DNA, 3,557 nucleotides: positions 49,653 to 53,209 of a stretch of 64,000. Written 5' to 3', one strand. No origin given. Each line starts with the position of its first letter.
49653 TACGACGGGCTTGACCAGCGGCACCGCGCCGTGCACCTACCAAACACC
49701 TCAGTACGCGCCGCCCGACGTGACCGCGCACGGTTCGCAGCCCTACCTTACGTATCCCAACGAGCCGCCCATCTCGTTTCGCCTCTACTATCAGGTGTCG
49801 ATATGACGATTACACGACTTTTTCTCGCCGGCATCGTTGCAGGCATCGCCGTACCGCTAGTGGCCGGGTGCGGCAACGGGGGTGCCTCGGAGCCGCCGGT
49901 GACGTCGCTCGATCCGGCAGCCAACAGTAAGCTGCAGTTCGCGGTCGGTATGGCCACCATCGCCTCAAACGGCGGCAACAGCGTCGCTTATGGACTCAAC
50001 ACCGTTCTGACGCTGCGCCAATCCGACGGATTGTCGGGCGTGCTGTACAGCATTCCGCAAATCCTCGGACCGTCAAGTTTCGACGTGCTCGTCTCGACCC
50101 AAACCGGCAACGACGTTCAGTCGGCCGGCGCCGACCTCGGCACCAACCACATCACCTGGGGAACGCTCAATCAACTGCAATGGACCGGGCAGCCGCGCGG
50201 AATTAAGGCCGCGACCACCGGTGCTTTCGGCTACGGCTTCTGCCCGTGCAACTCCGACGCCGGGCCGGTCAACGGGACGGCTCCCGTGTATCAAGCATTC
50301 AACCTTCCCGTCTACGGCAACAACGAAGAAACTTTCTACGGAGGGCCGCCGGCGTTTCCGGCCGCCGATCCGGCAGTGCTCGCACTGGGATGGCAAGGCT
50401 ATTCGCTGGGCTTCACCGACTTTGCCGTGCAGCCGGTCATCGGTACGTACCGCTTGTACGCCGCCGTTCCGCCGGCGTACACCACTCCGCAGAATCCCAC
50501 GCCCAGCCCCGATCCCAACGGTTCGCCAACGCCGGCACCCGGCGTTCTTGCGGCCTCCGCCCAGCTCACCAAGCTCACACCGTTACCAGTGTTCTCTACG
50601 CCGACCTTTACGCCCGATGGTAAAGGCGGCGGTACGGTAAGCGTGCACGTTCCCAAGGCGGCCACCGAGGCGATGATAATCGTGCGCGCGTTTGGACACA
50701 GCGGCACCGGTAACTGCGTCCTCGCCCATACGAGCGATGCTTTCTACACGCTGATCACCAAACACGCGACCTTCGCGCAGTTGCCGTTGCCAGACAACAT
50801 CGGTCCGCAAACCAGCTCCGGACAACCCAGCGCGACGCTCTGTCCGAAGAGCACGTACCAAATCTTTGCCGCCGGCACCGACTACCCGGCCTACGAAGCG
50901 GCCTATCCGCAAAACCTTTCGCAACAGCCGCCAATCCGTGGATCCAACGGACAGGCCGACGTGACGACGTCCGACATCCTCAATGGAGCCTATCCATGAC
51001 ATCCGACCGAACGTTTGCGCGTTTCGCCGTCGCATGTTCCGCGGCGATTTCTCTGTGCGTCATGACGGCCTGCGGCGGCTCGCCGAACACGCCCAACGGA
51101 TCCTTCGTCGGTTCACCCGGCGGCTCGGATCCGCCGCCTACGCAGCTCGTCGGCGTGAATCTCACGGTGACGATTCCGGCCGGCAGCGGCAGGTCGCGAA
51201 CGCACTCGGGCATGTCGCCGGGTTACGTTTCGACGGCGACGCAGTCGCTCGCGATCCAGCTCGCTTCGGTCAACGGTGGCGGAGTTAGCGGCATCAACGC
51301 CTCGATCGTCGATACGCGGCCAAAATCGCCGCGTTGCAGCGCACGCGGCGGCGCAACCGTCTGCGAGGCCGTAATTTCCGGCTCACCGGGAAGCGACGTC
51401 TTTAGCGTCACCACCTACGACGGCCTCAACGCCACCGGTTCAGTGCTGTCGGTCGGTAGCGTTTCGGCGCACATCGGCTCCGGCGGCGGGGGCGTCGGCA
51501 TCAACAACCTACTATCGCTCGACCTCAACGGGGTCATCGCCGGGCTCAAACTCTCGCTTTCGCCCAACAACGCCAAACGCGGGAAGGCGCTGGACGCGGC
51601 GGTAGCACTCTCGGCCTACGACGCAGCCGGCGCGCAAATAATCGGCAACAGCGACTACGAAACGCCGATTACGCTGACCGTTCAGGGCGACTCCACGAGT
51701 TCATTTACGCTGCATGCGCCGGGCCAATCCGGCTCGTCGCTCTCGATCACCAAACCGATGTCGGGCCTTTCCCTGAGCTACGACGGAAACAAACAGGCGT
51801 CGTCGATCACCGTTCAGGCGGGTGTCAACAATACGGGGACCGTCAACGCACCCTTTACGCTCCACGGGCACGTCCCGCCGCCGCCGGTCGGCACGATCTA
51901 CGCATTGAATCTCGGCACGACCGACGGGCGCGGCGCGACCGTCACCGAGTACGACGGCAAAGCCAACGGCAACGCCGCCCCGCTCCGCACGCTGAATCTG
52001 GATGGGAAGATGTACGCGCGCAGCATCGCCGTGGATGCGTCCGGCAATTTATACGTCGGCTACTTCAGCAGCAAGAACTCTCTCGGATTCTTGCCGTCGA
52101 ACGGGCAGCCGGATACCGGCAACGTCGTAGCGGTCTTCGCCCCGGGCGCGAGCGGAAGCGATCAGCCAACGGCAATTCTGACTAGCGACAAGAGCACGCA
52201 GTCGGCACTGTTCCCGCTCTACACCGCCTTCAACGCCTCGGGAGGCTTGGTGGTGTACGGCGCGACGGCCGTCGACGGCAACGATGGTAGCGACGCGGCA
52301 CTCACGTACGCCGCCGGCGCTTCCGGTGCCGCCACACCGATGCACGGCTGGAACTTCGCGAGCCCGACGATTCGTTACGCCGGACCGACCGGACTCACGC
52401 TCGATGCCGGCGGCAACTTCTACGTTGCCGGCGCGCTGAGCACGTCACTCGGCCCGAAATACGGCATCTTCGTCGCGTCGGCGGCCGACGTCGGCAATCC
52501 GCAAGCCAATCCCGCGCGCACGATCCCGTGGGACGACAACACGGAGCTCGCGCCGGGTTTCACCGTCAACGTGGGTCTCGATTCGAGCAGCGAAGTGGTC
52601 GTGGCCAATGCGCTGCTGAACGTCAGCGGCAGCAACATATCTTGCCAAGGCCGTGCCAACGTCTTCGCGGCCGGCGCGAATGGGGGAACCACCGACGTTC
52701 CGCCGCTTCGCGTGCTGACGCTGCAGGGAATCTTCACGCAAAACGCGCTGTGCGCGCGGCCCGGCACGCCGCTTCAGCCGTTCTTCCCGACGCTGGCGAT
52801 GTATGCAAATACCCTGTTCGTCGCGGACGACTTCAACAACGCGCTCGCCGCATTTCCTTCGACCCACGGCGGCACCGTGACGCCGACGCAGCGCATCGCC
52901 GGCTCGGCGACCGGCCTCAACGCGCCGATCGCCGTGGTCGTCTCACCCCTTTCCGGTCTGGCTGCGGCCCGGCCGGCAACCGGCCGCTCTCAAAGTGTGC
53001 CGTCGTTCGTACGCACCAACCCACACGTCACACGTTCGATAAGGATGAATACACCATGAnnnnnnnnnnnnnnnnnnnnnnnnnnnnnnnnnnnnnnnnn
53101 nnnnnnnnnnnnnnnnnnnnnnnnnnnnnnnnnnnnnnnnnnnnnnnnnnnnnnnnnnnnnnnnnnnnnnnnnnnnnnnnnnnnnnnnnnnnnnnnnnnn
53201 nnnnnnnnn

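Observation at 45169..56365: LuxR-adjacent six-gene envelope operon: SusC-like TonB-dependent receptor plus five lipoproteins, three of them unassignable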

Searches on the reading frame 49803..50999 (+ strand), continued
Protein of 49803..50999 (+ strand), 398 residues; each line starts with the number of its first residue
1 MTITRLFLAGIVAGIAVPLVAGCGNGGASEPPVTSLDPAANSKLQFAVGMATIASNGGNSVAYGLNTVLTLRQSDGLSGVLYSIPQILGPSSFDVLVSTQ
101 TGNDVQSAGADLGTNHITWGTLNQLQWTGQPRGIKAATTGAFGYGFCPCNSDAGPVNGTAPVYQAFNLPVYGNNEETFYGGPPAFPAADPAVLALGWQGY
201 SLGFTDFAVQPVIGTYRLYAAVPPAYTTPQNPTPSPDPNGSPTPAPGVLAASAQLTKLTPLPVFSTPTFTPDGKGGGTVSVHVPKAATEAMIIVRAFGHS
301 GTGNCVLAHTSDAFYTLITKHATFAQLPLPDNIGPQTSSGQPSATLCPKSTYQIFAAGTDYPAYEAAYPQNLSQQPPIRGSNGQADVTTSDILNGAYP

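Call 74: find_encoding_contigs(protein=P0289, flank=8000, max_places=2)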
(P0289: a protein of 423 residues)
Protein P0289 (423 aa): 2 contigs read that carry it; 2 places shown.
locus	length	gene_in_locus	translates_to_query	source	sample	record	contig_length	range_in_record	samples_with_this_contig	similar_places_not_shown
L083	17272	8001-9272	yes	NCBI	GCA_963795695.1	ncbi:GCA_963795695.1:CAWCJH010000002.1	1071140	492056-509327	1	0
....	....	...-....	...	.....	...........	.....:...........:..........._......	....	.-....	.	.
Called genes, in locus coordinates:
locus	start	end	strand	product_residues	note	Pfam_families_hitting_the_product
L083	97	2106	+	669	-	PF01757:Acyl_transf_3, PF19040:SGNH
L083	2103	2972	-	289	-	PF00892:EamA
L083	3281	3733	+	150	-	-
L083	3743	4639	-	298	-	PF12911:OppC_N, PF00528:BPD_transp_1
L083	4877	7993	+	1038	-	PF13620:CarboxypepD_reg, PF13715:CarbopepD_reg_2, PF17802:SpaA (weak)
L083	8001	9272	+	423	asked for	-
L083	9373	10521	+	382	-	PF04055:Radical_SAM, PF19288:CofH_C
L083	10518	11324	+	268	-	PF02621:VitK2_biosynth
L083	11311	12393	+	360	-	PF04055:Radical_SAM, PF19288:CofH_C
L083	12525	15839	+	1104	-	PF13620:CarboxypepD_reg, PF13715:CarbopepD_reg_2, PF00593:TonB_dep_Rec_b-barrel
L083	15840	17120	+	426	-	-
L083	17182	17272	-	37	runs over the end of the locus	-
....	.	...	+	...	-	?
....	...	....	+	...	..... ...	-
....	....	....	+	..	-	?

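Call 75: find_encoding_contigs(protein=P0258, flank=8000, max_places=1)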
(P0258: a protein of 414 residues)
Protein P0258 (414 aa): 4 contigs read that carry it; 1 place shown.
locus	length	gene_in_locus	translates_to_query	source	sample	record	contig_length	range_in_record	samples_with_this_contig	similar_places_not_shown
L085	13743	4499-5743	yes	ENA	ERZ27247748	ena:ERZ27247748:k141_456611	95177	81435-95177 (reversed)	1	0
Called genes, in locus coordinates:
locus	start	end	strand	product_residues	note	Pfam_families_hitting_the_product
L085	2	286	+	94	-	?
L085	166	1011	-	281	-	PF12911:OppC_N, PF00528:BPD_transp_1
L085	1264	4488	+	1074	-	PF13620:CarboxypepD_reg, PF13715:CarbopepD_reg_2 (faint), PF00593:TonB_dep_Rec_b-barrel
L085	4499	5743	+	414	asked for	-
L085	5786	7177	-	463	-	PF01425:Amidase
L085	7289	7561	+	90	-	-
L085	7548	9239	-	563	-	PF00753:Lactamase_B, PF23023:Anti-Pycsar_Apyc1 (faint), PF12706:Lactamase_B_2, PF22505:RNase_J_b_CASP, PF07521:RMMBL, PF17770:RNase_J_C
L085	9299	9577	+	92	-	-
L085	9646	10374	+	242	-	-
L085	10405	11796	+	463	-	PF02321:OEP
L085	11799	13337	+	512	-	PF25919:BSH_CusB (faint), PF25917:BSH_RND (weak), PF25990:Beta-barrel_YknX (weak), PF25967:RND-MFP_C (weak), PF25975:CzcB_C (weak), PF25989:YknX_C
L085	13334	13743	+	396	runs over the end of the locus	PF12704:MacB_PCD, PF02687:FtsX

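Call 76: find_encoding_contigs(protein=P0365, flank=8000, max_places=1)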
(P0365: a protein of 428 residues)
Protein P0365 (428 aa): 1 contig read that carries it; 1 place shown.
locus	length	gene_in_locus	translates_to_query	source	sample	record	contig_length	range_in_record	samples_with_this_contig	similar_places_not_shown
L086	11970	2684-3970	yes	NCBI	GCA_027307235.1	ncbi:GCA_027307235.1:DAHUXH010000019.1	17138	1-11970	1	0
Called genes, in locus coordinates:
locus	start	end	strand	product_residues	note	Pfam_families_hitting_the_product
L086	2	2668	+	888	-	?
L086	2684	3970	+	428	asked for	-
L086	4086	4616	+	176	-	PF00227:Proteasome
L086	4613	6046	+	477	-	PF13401:AAA_22 (faint), PF00004:AAA (weak), PF07728:AAA_5 (faint), PF07724:AAA_2, PF00004:AAA (weak)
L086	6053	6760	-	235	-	PF07947:YhhN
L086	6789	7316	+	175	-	PF01327:Pep_deformylase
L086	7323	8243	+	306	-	PF00551:Formyl_trans_N, PF02911:Formyl_trans_C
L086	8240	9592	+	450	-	PF01029:NusB, PF22458:RsmF-B_ferredox, PF01189:Methyltr_RsmB-F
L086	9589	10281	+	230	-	PF12401:FhaA_N, PF16697:Yop-YscD_cpl, PF00498:FHA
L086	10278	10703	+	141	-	PF16697:Yop-YscD_cpl, PF00498:FHA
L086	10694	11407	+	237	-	-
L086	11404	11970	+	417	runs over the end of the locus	PF01098:FTSW_RODA_SPOVE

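Call 77: find_encoding_contigs(protein=P0284, flank=8000, max_places=1)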
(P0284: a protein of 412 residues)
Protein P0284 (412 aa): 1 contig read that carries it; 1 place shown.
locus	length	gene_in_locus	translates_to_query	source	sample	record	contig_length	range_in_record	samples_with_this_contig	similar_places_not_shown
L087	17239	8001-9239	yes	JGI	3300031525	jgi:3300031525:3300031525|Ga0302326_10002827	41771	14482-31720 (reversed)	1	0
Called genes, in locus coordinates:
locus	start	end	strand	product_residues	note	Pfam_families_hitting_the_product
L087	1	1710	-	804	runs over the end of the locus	PF17854:FtsK_alpha, PF01580:FtsK_SpoIIIE, PF09397:FtsK_gamma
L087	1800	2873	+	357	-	PF00180:Iso_dh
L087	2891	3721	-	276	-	PF00892:EamA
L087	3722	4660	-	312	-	PF12911:OppC_N, PF00528:BPD_transp_1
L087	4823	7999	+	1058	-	PF13620:CarboxypepD_reg, PF13715:CarbopepD_reg_2, PF00593:TonB_dep_Rec_b-barrel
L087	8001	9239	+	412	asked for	-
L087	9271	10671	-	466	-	PF01425:Amidase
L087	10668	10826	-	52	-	-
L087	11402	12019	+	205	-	-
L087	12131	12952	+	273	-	-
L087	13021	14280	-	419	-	-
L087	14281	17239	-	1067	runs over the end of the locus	PF13620:CarboxypepD_reg, PF00593:TonB_dep_Rec_b-barrel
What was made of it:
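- Paralogous g1/g2 cassettes sit next to OppC-like permease and amidase genes (calls 74, 75, 77).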

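Call 81: find_homologous_proteins(query=A5, max_evalue=0.001)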
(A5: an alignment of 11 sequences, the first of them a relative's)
Query A5 (11 sequences) (428 aa, profile of the alignment): 602 proteins with E <= 0.001 among 8000 candidates; the best 120 are listed.
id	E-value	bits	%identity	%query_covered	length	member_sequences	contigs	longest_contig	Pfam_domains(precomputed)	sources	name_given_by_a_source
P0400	3.4e-123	430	40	89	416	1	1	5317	-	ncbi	-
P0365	9.1e-122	425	100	100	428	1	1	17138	-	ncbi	-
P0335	6.2e-118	412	30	91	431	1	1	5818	-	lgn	-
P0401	4.7e-113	396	38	98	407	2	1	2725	-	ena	-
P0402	6.3e-113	396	39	98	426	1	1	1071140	-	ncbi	-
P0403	2.3e-111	391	78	96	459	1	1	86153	-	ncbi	-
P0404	3.3e-110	387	37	98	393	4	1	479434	-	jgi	jgi:hypothetical protein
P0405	8.6e-110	386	39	93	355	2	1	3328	-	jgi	jgi:hypothetical protein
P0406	2.3e-109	384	38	98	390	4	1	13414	-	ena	-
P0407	3.3e-109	384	39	99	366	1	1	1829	-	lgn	-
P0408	1.7e-108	381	39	97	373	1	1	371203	-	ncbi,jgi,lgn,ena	-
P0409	3.9e-108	380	37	98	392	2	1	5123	-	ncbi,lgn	ncbi:MAG TPA: hypothetical protein VIW69_19540 [Candidatus Elarobacter sp.]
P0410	1.8e-107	378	36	92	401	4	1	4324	-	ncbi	-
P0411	4.8e-107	377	35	97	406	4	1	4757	-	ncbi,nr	ncbi:MAG TPA: hypothetical protein VGX96_04265 [Candidatus Elarobacter sp.]|nr:hypothetical protein 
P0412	1.0e-106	376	60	96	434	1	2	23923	-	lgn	-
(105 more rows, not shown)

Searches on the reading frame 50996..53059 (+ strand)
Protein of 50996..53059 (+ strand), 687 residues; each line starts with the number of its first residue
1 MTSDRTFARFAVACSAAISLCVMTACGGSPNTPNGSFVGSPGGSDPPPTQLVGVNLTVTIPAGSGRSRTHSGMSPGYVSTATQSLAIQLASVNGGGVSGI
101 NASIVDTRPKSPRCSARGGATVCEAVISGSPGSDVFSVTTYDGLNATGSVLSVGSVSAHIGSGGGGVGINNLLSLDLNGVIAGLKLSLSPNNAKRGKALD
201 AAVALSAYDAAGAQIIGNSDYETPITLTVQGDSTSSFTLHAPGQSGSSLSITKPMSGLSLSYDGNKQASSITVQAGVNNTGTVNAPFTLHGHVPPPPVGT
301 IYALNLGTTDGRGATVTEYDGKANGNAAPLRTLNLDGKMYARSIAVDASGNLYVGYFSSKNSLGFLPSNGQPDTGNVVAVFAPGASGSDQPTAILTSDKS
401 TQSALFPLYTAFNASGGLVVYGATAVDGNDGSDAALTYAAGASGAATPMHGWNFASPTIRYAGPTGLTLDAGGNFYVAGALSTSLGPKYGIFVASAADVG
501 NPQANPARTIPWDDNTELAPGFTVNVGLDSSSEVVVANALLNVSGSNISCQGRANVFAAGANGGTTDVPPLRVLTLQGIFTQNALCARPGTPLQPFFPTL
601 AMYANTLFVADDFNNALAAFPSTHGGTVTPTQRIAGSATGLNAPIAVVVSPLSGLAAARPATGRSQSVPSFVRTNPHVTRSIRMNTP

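Call 4: search_protein_families(library=pfam, proteins=[window:50996-53059:+], max_evalue=0.1)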
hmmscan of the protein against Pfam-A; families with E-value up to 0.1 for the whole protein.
window:50996-53059:+ (687 aa): 2 families
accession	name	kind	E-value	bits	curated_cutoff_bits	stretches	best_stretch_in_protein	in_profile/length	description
PF06739.17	SBBP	-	0.0024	18.2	20.5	1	338-355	12-29/38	Beta-propeller repeat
PF01436.27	NHL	-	0.0053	17.2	20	0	463-478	3-18/28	NHL repeat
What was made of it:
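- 50996..53059 (+): g3: lipoprotein, 687 aa. It has an unassigned beta-rich N-terminal ~270 aa and a C-terminal SBBP/NHL-type beta-propeller with ~62-aa blades (about residues 312-634). Weak SBBP/NHL hits in the window copy (call 4).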

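Call 5: search_protein_families(library=ncbifam, proteins=[window:50996-53059:+], max_evalue=0.1)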
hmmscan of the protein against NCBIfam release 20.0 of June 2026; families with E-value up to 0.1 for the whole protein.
window:50996-53059:+ (687 aa): 0 families

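Call 10: find_encoding_contigs(protein=window:50996-53059:+, flank=10000, max_places=6)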
Protein window:50996-53059:+ (687 aa): no gene with exactly this product is on record in the collection.

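Call 87: search_solved_structures(query=A7, max_evalue=1)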
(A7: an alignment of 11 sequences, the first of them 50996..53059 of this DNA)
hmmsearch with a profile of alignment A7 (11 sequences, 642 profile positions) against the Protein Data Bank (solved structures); distinct sequences matched with E-value up to 1: 0.
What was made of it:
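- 50996..53059 (+): No PDB sequence relative (call 87).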
